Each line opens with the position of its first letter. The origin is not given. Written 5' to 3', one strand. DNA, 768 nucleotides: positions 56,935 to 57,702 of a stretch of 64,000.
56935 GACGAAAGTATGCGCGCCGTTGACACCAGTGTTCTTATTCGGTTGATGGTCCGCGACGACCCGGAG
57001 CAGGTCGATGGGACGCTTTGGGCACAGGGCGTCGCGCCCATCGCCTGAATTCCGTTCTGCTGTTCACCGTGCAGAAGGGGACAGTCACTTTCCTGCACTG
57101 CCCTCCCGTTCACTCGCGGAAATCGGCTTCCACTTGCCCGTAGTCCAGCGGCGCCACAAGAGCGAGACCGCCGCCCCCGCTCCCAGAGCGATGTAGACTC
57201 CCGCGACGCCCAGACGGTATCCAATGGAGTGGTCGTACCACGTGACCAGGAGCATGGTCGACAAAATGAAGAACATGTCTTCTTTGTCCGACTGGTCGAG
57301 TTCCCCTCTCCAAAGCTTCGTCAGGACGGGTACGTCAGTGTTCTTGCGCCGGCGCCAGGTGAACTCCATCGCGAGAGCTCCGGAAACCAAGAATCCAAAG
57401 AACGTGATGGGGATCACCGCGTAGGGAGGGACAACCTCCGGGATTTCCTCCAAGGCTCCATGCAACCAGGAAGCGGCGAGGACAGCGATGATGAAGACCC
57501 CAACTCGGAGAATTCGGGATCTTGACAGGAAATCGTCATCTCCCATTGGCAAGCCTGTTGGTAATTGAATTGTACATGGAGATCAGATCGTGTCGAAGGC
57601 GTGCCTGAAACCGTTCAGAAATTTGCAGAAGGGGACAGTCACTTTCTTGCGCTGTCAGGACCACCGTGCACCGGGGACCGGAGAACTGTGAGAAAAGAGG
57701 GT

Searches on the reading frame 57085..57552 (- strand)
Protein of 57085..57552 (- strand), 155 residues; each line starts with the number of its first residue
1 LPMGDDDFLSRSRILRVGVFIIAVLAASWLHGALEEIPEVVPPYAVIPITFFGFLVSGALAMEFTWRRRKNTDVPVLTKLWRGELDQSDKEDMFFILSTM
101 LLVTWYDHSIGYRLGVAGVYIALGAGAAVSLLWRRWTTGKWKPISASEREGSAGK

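Call 7: search_protein_families(library=pfam, proteins=[window:57085-57552:-], max_evalue=0.01)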
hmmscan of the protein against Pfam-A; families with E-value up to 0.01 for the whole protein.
window:57085-57552:- (155 aa): 1 family
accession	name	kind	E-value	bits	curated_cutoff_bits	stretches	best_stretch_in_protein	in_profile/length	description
PF01545.26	Cation_efflux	-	0.0053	17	26.6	1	17-121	74-155/198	Cation efflux family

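Call 99: search_protein_families(library=ncbifam, proteins=[window:57085-57552:-], max_evalue=0.1)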
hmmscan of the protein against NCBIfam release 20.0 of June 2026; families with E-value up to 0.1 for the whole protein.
window:57085-57552:- (155 aa): 0 families
